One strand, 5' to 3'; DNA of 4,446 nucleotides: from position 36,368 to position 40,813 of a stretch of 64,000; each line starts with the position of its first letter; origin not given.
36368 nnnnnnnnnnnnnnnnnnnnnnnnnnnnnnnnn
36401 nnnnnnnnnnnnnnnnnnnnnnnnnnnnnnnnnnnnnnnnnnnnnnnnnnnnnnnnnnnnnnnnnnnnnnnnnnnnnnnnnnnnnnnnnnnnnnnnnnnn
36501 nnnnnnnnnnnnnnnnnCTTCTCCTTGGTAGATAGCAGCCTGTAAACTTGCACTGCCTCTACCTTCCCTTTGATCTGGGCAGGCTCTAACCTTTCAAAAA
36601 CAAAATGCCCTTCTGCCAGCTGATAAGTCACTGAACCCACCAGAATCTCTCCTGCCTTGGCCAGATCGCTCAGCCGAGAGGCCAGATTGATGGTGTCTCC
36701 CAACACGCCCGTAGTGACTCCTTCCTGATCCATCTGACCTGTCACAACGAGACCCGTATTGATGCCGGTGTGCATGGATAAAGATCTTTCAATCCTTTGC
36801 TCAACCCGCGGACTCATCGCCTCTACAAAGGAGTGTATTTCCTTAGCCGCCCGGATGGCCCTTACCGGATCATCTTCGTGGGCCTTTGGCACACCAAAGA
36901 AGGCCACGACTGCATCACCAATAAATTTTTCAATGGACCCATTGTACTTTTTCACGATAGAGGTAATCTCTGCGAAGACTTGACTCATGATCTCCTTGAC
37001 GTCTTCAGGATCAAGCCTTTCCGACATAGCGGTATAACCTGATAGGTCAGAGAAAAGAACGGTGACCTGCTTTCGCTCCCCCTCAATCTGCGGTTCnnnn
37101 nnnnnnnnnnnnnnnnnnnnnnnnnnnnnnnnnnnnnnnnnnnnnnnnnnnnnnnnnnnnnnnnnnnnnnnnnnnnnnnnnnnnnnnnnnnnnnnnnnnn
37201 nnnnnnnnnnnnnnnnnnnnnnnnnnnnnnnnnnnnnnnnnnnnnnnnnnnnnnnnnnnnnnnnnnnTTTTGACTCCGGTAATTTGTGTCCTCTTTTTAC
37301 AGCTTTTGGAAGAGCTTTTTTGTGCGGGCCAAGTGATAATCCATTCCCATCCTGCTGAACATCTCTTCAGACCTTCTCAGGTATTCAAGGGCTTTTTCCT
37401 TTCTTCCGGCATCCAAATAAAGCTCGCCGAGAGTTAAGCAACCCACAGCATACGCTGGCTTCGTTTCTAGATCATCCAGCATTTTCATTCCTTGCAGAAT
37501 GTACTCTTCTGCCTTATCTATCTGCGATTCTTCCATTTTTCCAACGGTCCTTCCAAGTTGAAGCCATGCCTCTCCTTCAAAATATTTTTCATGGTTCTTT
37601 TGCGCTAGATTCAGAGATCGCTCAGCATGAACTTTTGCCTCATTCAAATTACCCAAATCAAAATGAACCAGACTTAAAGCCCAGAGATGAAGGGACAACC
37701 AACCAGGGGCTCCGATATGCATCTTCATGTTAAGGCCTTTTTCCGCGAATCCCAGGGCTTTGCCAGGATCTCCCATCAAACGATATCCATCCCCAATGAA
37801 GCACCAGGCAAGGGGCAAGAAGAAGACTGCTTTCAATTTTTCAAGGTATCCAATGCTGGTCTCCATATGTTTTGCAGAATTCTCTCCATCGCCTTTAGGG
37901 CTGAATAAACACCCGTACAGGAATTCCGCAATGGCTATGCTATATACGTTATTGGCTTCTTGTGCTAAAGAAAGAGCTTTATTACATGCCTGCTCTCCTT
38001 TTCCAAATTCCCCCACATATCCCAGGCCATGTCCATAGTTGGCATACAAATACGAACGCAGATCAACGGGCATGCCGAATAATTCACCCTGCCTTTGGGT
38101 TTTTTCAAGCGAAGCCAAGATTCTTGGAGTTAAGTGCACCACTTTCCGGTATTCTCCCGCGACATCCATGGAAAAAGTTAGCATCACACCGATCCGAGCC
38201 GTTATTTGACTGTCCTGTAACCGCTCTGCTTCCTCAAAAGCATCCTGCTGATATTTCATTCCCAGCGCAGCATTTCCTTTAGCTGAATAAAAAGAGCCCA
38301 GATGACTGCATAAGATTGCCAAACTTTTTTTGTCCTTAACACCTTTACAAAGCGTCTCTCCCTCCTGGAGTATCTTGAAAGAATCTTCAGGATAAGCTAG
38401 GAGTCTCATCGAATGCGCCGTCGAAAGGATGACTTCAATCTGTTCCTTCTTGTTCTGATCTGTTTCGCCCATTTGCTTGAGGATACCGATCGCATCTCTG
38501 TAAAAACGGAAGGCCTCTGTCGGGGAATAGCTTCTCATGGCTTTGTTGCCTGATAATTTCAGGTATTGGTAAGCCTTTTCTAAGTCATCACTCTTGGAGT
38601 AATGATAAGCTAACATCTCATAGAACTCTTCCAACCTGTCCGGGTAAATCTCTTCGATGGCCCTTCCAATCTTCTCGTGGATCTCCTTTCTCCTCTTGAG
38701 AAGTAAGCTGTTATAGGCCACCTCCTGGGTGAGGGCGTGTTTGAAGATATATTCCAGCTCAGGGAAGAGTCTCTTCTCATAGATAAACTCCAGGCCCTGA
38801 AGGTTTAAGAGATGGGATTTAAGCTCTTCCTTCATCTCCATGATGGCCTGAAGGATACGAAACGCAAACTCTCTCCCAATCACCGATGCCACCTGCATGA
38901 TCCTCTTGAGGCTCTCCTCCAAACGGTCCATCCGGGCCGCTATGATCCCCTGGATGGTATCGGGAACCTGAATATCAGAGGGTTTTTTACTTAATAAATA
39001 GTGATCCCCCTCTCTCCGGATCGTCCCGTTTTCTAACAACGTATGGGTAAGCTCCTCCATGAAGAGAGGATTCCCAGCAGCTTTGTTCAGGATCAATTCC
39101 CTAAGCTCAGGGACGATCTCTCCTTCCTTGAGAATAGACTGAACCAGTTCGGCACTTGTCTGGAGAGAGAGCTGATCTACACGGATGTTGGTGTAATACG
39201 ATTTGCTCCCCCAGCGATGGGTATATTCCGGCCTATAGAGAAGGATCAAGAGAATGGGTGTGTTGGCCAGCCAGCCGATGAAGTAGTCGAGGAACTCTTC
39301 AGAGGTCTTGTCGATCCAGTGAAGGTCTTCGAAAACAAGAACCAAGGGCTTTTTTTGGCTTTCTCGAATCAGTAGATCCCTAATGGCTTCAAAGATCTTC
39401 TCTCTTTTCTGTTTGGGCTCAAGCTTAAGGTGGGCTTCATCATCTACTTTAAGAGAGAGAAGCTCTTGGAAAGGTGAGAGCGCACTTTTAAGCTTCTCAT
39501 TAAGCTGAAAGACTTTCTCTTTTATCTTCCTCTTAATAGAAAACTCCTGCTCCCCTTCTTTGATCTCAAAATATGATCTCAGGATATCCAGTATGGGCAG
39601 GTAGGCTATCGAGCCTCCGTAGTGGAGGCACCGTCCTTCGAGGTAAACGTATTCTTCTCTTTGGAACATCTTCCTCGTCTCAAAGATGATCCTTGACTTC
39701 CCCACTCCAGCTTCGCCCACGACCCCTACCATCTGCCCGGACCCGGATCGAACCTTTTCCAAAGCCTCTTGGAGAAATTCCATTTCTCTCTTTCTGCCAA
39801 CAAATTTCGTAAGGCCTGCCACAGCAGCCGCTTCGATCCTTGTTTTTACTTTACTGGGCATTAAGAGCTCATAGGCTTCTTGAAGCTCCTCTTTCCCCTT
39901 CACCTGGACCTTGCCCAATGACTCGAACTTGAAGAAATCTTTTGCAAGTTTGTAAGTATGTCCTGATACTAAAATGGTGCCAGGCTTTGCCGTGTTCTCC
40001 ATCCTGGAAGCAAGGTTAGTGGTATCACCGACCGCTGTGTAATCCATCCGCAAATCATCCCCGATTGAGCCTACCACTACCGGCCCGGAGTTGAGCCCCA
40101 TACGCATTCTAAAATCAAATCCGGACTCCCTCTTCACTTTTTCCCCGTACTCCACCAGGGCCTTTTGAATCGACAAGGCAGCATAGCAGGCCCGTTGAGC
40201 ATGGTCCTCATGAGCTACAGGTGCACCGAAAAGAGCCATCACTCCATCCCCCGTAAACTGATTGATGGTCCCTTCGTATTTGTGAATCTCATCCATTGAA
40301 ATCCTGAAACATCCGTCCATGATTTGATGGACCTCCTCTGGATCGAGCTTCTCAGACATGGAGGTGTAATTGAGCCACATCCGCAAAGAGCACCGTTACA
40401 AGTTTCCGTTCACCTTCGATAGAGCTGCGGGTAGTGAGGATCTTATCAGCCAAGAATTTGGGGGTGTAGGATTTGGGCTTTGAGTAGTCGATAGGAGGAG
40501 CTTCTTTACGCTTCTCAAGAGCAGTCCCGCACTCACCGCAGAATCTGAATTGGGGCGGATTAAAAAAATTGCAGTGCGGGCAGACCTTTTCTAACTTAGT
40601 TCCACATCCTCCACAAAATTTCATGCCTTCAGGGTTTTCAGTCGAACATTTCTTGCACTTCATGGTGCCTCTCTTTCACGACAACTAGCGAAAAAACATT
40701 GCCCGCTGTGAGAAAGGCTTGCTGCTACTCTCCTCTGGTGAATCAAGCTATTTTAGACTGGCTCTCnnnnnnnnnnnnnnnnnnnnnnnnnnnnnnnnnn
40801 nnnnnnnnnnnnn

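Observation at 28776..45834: Dense cluster of class III nucleotidyl cyclase genes with an adjacent class II cNMP phosphodiesterase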

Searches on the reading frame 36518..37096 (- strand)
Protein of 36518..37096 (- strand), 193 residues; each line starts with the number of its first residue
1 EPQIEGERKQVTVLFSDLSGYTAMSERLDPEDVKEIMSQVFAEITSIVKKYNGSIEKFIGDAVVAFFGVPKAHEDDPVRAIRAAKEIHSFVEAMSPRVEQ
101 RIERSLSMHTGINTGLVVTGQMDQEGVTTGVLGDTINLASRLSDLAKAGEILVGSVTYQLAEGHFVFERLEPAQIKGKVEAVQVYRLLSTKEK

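Call 19: search_solved_structures(query=window:36518-37096:-, max_evalue=0.01, show_alignments=4)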
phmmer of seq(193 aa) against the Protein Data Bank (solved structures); distinct sequences matched with E-value up to 0.01: 61 (the best 60 are shown).
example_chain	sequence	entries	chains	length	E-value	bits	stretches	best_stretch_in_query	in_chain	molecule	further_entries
3r5g_A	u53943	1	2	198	1.5e-28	103.4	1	4-191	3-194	CyaB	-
2w01_A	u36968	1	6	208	8.3e-28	101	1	4-182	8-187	ADENYLATE CYCLASE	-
6fht_A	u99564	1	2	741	3.3e-27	99.1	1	5-181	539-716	Bacteriophytochrome,Adenylate cyclase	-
5oyh_A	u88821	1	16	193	2.7e-23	86.3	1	7-186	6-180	Nucleotide cyclase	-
6sir_A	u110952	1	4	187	1.3e-22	84.1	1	7-185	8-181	Nucleotide cyclase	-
6aoa_A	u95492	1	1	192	3.8e-21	79.3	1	7-189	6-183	Bacterio-rhodopsin/guanylyl cyclase 1 fusion protein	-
6ao9_A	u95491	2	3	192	2.3e-20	76.8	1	7-189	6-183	Bacterio-rhodopsin/guanylyl cyclase 1 fusion protein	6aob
1wc0_A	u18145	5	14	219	1.7e-18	70.7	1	7-182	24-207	ADENYLATE CYCLASE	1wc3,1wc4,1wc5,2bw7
1wc1_A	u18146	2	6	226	1.8e-18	70.6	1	6-182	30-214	ADENYLATE CYCLASE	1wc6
5mbg_A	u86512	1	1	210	5.5e-16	62.5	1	9-187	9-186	Beta subunit of photoactivated adenylyl cyclase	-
5mbk_A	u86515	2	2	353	1.3e-15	61.3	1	9-187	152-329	Beta subunit of photoactivated adenylyl cyclase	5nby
5m27_A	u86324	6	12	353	1.3e-15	61.3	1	9-187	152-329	Beta subunit of photoactivated adenylyl cyclase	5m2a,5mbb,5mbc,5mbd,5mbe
5mbj_A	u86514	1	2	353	1.4e-15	61.2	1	9-187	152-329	Beta subunit of photoactivated adenylyl cyclase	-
5mbh_A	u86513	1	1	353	1.6e-15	61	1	9-187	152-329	Beta subunit of photoactivated adenylyl cyclase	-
5x4t_A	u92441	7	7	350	1.4e-14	58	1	11-187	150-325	Photoactivated adenylyl cyclase | Family 3 adenylate cyclase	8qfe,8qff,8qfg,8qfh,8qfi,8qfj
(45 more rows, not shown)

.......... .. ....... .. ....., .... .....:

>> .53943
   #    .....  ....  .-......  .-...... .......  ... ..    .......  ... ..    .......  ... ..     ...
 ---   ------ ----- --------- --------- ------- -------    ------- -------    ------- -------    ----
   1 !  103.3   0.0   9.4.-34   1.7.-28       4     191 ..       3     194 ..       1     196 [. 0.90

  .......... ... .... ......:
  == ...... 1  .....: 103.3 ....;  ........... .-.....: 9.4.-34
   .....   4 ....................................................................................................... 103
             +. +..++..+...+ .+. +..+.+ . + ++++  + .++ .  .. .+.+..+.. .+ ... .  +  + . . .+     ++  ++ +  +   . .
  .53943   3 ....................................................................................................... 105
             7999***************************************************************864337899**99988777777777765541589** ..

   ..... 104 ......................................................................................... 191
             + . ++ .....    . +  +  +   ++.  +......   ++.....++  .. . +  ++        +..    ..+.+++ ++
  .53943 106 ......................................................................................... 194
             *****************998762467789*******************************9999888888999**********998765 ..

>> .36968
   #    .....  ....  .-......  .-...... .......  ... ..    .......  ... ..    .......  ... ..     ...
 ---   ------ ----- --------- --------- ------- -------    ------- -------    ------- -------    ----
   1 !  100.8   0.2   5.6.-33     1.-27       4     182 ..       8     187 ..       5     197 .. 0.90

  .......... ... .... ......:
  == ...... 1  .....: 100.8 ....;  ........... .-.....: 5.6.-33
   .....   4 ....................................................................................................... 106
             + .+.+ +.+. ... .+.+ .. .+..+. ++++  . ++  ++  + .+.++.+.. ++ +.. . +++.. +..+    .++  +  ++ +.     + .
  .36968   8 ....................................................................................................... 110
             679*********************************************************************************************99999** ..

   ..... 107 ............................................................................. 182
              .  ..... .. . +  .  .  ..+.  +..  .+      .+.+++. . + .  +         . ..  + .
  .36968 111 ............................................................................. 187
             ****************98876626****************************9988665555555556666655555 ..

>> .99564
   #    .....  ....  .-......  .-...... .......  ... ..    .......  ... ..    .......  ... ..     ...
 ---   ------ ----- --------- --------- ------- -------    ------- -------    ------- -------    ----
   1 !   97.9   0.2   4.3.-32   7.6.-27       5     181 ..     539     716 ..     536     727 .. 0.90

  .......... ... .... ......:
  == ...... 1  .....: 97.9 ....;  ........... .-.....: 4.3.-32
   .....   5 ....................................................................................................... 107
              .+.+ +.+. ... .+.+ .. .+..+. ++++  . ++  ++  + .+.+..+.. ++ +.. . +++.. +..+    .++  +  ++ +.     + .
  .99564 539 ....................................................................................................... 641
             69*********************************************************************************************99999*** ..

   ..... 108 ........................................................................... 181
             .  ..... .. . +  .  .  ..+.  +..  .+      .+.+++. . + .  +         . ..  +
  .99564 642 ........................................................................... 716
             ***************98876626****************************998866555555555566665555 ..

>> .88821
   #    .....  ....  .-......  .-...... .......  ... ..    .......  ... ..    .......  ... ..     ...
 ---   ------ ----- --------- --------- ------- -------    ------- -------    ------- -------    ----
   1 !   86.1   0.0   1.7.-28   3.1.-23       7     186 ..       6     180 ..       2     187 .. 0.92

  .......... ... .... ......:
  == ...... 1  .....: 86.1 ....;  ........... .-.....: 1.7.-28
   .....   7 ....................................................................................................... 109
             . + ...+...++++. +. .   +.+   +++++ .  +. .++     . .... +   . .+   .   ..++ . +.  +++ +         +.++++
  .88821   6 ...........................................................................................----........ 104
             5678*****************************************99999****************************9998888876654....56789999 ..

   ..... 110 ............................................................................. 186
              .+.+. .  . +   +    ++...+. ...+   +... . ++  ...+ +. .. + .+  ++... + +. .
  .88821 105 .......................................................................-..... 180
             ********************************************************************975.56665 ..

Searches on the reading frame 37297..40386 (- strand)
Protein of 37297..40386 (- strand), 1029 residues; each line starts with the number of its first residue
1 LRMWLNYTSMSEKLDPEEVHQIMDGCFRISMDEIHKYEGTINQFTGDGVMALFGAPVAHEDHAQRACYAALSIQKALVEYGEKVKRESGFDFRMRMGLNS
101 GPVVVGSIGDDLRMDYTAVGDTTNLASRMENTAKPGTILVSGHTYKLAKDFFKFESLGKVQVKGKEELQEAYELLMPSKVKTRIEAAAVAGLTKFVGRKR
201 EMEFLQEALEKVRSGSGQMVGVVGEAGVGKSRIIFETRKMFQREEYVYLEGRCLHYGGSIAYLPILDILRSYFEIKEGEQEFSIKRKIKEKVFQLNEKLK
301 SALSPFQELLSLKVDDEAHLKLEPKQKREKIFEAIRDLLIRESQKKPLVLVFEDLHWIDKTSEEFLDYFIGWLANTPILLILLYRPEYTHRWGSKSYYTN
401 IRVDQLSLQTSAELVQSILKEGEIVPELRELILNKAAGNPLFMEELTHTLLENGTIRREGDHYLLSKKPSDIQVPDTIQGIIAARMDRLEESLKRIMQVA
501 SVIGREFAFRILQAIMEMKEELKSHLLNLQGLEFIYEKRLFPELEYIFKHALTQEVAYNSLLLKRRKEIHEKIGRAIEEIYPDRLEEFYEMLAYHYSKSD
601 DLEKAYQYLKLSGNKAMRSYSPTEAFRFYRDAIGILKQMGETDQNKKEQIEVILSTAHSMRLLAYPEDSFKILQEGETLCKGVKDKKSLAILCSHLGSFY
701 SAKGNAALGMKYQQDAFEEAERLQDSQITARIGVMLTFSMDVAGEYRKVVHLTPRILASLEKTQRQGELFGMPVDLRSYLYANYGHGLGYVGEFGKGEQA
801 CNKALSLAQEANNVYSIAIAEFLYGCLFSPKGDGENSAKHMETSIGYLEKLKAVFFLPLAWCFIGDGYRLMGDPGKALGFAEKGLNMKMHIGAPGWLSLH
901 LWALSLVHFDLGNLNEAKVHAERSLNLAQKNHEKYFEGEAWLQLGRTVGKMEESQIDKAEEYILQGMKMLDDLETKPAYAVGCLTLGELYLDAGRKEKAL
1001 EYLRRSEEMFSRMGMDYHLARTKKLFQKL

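Call 4: search_protein_families(library=pfam, proteins=[window:37297-40386:-], max_evalue=0.01)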
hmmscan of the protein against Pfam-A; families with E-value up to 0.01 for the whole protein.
window:37297-40386:- (1029 aa): 13 families
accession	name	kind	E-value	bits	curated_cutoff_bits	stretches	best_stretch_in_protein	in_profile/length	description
PF13191.12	AAA_16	-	5.5e-25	89.2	32.6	1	194-380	1-166/167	AAA ATPase domain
PF00211.25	Guanylate_cyc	-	3.9e-24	85.7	21.9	1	6-169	18-177/183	Adenylate and Guanylate cyclase catalytic domain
PF13424.12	TPR_12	-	1e-11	45.3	30.1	2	955-1010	18-75/77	Tetratricopeptide repeat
PF17874.7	TPR_MalT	-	2.6e-10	40.5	45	2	899-1012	81-193/336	MalT-like TPR region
PF07719.23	TPR_2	-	7.3e-08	32.4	27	0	982-1006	3-27/34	Tetratricopeptide repeat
PF13181.12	TPR_8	-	1.4e-07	31.5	25.7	0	983-1008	4-29/34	Tetratricopeptide repeat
PF13374.12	TPR_10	-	2.8e-05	24.4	27.5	0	904-930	8-34/42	Tetratricopeptide repeat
PF00515.34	TPR_1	-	0.00017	21.7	27.8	0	983-1006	4-27/34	Tetratricopeptide repeat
PF13401.12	AAA_22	-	0.0015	19.3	27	1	218-386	6-124/130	AAA domain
PF13176.12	TPR_7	-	0.0026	18.2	27.9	0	986-1005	5-24/36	Tetratricopeptide repeat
PF10923.14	BrxC_BrxD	-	0.0028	17.1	22.2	1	196-248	28-80/414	BREX system ATP-binding protein BrxC/D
PF07721.20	TPR_4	-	0.0063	17.5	27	0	981-1005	2-26/26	Tetratricopeptide repeat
PF14559.12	TPR_19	-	0.0095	16.7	25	0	970-1005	14-50/68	Tetratricopeptide repeat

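Call 9: search_protein_families(library=ncbifam, proteins=[window:37297-40386:-], max_evalue=0.001)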
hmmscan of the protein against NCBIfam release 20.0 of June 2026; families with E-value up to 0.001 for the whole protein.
window:37297-40386:- (1029 aa): 4 families
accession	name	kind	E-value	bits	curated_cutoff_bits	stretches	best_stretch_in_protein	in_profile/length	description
TIGR03903.1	TOMM_kin_cyc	equivalog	1.6e-99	334.3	705.75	1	31-961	326-1239/1267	TOMM system kinase/cyclase fusion protein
NF053520.1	HK_Porph_FimS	equivalog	1.8e-07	29.8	600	0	779-1009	86-313/618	sensor histidine kinase FimS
NF053617.1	SARPRegAfsRStmc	equivalog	3.8e-07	28.4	1430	1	903-1021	741-857/986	SARP-family global regulator AfsR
NF040586.1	FxSxx_TPR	equivalog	4.2e-05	22.2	300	0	193-236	6-44/830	FxSxx-COOH system tetratricopeptide repeat protein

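Call 10: search_protein_families(library=padloc, proteins=[window:37297-40386:-], max_evalue=0.001)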
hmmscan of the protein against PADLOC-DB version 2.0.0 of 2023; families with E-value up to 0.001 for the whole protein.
window:37297-40386:- (1029 aa): 11 families
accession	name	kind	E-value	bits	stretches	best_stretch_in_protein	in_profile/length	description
PDLC00734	PycC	-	4.4e-23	80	1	6-148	199-344/374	Pycsar cyclase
PDLC02367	PycC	-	8.7e-14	49.5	1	8-157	55-201/226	-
PDLC00765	PycC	-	5.3e-10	36.9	1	28-154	292-419/477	Pycsar cyclase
PDLC02370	PycC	-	1.8e-09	35.5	1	8-148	93-238/340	-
PDLC00766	PycC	-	8.6e-09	33.2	1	8-157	55-204/232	Pycsar cyclase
PDLC02369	PycC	-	5.4e-08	30.7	1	34-171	84-211/248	-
PDLC00767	PycC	-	1.1e-06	26.2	1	8-155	104-259/337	Pycsar cyclase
PDLC00763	PycC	-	3.7e-06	24.5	1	34-151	91-210/268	Pycsar cyclase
PDLC02366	PycC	-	2.3e-05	21.5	1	37-173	322-457/486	-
PDLC04984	PDC-S27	-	0.00079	16.4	0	194-369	3-126/474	-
PDLC01169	TPR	-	0.00085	16.8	0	909-1011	120-219/252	TPR repeats containing protein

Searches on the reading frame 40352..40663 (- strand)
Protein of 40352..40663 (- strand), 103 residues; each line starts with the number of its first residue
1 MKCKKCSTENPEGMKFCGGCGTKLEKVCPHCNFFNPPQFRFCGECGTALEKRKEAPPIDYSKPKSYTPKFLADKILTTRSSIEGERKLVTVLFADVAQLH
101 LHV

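Call 4: search_protein_families(library=pfam, proteins=[window:40352-40663:-], max_evalue=0.01)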
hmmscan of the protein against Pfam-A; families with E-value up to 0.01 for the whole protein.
window:40352-40663:- (103 aa): 5 families
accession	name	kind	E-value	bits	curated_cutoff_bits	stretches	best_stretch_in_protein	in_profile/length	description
PF12773.13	DZR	-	8.9e-13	48.6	27.3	1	3-46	1-45/45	Double zinc ribbon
PF13240.11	Zn_Ribbon_1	-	2.9e-09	36.9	25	1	2-24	1-23/23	zinc-ribbon domain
PF24463.1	DUF7577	-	7.4e-09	35.5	28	2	27-50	4-27/27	Domain of unknown function (DUF7577)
PF17032.10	Zn_ribbon_15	-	0.0011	20.2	28.9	0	25-46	52-73/73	zinc-ribbon family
PF01529.25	DHHC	-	0.0031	18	28.7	0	24-48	4-28/133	DHHC palmitoyltransferase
